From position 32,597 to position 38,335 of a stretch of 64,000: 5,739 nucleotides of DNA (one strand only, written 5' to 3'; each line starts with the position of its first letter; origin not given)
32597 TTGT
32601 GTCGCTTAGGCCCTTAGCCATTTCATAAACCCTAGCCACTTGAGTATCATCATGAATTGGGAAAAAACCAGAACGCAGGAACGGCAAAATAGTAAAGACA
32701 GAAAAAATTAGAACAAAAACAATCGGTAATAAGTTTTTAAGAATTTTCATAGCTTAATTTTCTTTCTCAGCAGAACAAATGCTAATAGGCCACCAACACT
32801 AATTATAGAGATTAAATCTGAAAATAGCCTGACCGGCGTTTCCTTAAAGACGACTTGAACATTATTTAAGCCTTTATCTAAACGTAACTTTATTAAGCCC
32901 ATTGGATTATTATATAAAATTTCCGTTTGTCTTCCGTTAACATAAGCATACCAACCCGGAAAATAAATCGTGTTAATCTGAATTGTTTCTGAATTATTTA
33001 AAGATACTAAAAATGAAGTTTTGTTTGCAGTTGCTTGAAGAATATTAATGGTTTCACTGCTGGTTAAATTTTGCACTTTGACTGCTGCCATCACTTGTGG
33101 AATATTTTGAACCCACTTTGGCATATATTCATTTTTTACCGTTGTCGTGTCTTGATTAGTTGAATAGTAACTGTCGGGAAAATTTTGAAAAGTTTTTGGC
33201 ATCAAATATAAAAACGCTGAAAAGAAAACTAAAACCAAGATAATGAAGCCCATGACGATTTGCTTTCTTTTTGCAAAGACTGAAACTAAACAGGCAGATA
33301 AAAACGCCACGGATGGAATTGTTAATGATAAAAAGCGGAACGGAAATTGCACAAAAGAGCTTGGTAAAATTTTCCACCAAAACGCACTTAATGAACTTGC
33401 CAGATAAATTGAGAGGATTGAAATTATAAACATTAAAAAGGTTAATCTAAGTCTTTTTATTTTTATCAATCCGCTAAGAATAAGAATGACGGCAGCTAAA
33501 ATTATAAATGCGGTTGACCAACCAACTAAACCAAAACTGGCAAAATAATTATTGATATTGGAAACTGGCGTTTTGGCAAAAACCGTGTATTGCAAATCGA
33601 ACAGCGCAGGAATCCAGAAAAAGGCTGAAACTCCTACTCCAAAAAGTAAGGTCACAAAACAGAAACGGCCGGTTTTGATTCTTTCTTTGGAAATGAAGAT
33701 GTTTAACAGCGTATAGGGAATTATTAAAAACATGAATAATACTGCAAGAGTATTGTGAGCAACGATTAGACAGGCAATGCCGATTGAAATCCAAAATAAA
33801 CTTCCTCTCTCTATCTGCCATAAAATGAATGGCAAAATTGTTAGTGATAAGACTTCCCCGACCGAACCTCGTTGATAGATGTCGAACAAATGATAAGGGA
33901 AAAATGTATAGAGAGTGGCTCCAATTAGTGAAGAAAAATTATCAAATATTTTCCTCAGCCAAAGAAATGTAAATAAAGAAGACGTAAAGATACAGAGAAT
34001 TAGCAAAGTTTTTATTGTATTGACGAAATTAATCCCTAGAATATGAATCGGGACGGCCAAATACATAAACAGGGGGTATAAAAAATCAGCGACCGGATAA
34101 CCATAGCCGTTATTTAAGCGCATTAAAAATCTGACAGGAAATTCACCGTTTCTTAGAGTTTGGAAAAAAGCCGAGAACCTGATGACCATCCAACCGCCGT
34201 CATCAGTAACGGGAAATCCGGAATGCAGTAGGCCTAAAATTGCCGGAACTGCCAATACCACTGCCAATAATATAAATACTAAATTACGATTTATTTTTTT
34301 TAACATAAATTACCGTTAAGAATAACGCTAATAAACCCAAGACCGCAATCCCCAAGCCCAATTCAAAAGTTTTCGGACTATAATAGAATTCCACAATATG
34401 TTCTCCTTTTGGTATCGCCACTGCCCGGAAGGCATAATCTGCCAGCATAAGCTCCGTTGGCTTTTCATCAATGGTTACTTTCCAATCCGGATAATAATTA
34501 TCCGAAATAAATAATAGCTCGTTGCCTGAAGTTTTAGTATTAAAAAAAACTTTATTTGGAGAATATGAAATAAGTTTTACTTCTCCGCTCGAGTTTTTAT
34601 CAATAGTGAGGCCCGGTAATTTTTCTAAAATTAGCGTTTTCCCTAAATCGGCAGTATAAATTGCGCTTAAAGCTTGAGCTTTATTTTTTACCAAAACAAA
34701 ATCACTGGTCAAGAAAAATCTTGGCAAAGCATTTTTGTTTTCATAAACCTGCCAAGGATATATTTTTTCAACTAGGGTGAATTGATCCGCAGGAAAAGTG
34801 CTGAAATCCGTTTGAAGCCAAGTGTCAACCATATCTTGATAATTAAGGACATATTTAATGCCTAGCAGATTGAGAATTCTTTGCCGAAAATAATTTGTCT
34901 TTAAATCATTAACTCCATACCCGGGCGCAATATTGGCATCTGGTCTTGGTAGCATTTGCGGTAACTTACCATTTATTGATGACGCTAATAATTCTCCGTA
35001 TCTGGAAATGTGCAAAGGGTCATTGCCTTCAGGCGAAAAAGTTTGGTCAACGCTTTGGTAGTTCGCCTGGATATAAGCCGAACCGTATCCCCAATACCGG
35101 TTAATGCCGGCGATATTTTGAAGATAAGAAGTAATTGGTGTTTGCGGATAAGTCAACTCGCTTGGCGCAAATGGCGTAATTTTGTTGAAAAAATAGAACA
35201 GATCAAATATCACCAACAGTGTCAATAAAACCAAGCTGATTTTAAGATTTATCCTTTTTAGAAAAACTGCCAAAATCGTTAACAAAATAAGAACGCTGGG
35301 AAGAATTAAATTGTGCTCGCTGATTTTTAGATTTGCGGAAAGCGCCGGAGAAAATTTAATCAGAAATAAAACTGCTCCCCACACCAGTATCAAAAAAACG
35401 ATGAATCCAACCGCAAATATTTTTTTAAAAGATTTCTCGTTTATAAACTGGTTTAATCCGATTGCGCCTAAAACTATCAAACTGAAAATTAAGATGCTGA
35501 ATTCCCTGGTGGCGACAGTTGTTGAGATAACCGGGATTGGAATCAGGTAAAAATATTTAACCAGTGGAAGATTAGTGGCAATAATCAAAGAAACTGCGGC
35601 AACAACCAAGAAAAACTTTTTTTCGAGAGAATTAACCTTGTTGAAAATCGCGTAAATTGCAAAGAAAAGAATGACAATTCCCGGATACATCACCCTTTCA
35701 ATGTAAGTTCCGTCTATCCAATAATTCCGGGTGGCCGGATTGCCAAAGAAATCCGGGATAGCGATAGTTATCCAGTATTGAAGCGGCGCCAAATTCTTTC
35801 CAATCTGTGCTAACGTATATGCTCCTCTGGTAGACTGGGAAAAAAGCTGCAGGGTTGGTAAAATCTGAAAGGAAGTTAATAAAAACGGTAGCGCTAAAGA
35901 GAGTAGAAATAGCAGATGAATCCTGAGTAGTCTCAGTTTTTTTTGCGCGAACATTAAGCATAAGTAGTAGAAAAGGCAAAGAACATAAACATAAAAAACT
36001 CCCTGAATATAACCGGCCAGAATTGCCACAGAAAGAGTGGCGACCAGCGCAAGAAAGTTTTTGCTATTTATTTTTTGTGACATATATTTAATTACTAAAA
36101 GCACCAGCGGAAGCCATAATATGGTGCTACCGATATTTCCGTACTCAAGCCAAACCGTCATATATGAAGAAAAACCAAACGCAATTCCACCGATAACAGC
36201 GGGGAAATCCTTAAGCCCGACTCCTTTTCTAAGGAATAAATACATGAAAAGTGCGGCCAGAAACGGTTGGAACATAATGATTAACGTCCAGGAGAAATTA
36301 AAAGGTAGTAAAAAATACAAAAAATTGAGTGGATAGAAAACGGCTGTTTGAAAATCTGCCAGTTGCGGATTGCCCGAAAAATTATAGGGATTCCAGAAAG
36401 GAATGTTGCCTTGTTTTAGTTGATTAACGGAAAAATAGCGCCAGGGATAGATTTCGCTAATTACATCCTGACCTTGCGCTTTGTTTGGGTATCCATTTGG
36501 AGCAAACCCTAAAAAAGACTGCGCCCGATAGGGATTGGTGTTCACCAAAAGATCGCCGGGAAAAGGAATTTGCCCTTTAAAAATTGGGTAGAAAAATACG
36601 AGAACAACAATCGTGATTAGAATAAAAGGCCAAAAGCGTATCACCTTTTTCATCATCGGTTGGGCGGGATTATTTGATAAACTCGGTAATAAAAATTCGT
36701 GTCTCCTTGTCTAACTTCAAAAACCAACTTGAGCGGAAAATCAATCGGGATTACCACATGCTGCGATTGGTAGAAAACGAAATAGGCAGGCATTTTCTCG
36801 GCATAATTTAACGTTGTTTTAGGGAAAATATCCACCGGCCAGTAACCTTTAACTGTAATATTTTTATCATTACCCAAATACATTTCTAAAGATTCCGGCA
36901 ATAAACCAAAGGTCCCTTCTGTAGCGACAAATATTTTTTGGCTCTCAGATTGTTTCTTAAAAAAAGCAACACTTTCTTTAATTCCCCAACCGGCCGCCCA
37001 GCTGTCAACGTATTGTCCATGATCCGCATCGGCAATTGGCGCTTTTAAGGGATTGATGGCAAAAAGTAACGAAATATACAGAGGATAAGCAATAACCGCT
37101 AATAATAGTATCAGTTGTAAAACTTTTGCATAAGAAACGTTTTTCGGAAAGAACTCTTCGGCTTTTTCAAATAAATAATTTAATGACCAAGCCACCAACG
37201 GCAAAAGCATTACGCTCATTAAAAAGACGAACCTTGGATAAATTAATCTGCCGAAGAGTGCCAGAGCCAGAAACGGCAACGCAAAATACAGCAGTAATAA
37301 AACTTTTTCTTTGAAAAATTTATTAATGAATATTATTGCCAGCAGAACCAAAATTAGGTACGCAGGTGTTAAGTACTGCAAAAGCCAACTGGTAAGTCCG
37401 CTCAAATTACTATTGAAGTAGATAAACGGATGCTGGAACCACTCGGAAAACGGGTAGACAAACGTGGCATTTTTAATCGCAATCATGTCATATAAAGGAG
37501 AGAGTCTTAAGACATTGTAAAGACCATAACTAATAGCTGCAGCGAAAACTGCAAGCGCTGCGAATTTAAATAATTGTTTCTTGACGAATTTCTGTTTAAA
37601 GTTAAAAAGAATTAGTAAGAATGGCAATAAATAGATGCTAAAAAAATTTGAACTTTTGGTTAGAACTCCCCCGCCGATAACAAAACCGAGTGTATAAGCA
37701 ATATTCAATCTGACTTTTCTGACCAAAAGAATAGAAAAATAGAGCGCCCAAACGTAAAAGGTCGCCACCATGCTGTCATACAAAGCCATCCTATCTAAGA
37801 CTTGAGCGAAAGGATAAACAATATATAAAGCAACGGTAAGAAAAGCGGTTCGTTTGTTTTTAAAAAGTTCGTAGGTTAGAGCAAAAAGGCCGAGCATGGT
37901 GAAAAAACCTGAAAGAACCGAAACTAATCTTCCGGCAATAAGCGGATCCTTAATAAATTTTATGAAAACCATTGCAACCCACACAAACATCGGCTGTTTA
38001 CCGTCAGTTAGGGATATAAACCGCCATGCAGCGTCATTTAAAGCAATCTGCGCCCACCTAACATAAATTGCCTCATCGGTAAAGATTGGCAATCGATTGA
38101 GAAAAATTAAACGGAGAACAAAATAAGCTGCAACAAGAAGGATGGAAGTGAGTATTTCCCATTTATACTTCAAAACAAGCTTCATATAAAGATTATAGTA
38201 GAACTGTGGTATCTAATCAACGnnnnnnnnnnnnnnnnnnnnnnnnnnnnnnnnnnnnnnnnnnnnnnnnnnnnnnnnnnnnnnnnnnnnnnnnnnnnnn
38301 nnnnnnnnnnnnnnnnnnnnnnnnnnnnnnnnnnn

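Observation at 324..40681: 40-kb co-directional supercluster of at least 17 GT-C membrane glycosyltransferases plus 10 GT2 genes, a GT4, a flippase and a methyltransferase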

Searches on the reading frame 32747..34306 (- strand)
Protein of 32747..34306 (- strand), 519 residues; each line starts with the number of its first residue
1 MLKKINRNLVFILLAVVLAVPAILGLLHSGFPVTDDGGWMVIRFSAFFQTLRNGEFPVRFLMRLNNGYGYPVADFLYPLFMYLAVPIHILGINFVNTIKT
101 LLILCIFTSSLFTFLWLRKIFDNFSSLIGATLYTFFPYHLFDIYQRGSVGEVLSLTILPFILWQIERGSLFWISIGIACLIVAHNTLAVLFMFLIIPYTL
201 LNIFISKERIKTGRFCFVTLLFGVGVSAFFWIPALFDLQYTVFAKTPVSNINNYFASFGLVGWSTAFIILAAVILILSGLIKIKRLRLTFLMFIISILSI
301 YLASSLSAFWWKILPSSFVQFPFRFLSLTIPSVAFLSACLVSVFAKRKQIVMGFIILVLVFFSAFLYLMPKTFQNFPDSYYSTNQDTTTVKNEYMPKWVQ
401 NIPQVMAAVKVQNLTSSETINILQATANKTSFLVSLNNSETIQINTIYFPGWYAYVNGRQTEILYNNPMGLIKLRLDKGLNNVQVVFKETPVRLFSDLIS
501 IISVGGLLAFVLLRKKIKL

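Call 6: search_protein_families(library=pfam, proteins=[window:32747-34306:-], max_evalue=0.01)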
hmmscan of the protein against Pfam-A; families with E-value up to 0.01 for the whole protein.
window:32747-34306:- (519 aa): 1 family
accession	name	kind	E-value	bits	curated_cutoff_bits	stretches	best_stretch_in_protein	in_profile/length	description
PF10131.15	PTPS_related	-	7.9e-11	41.6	26.4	1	78-378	6-317/621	6-pyruvoyl-tetrahydropterin synthase related domain; membrane protein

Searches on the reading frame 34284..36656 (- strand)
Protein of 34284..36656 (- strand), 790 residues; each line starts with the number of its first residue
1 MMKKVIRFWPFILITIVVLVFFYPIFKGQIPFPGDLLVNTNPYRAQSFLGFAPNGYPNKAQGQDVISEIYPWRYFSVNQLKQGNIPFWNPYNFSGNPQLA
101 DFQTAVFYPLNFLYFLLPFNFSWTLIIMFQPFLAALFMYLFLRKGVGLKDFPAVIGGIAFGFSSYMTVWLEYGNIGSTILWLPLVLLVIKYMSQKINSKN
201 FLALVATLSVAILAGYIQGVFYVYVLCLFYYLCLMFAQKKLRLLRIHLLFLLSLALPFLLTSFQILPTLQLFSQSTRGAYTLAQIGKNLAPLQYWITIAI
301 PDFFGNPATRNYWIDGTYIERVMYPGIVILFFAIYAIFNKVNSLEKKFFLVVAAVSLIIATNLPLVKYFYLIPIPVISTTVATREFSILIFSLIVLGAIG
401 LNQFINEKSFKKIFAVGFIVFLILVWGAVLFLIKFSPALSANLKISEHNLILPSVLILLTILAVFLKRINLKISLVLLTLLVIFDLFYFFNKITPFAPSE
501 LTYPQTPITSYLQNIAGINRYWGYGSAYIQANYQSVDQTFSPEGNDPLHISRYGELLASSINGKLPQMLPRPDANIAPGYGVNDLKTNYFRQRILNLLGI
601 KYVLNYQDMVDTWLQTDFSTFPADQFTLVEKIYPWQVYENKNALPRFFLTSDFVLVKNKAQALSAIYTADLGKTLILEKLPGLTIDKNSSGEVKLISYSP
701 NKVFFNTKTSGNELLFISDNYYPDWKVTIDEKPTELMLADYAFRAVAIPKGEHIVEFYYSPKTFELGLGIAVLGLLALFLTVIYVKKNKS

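Call 6: search_protein_families(library=pfam, proteins=[window:34284-36656:-], max_evalue=0.01)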
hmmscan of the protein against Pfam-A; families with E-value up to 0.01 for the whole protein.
window:34284-36656:- (790 aa): 1 family
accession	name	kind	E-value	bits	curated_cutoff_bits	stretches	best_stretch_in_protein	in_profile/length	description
PF09586.16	YfhO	-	4.8e-35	121.6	28.5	2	105-658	74-602/835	Bacterial membrane protein YfhO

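Call 51: search_solved_structures(query=window:34284-36656:-, max_evalue=0.01)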
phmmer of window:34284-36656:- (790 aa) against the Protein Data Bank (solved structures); distinct sequences matched with E-value up to 0.01: 0.

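Call 90: search_protein_families(library=ncbifam, proteins=[window:34284-36656:-], max_evalue=0.001)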
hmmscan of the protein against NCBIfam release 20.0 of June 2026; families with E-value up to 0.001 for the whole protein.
window:34284-36656:- (790 aa): 2 families
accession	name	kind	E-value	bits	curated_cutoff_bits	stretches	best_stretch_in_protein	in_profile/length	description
NF047590.1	GlcsyltransPgfM2Strep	equivalog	1e-06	27.3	1500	1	707-782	802-877/884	glycosyltransferase PgfM2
NF047589.1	GlcsyltransPgfM1Strep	equivalog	7.9e-05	20.9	1400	1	710-782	879-951/955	glycosyltransferase PgfM1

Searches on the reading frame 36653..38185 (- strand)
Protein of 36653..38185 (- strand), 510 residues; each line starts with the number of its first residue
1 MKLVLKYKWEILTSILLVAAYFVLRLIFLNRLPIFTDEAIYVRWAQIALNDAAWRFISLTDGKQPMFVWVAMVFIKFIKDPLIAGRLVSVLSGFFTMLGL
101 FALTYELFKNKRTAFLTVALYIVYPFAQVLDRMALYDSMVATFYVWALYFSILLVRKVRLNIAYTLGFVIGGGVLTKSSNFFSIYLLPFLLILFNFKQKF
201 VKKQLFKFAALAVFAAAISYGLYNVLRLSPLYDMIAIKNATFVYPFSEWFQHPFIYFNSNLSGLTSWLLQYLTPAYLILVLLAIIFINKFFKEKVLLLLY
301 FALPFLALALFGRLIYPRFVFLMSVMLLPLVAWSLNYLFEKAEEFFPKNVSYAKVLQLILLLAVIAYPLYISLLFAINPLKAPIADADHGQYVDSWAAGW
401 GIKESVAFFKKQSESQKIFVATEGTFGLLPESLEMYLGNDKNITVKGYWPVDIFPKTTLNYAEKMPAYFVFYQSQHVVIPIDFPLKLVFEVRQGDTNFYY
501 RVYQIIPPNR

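Call 6: search_protein_families(library=pfam, proteins=[window:36653-38185:-], max_evalue=0.01)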
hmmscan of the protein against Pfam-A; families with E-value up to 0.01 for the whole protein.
window:36653-38185:- (510 aa): 2 families
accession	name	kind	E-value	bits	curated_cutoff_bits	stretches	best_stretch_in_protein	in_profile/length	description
PF13231.12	PMT_2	-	2.2e-13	51.1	26.1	1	65-217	4-154/160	Dolichyl-phosphate-mannose-protein mannosyltransferase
PF02366.24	PMT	-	5.7e-05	23.2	22.7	1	62-223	61-233/245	Dolichyl-phosphate-mannose-protein mannosyltransferase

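Call 90: search_protein_families(library=ncbifam, proteins=[window:36653-38185:-], max_evalue=0.001)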
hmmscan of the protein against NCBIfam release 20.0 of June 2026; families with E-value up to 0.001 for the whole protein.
window:36653-38185:- (510 aa): 0 families
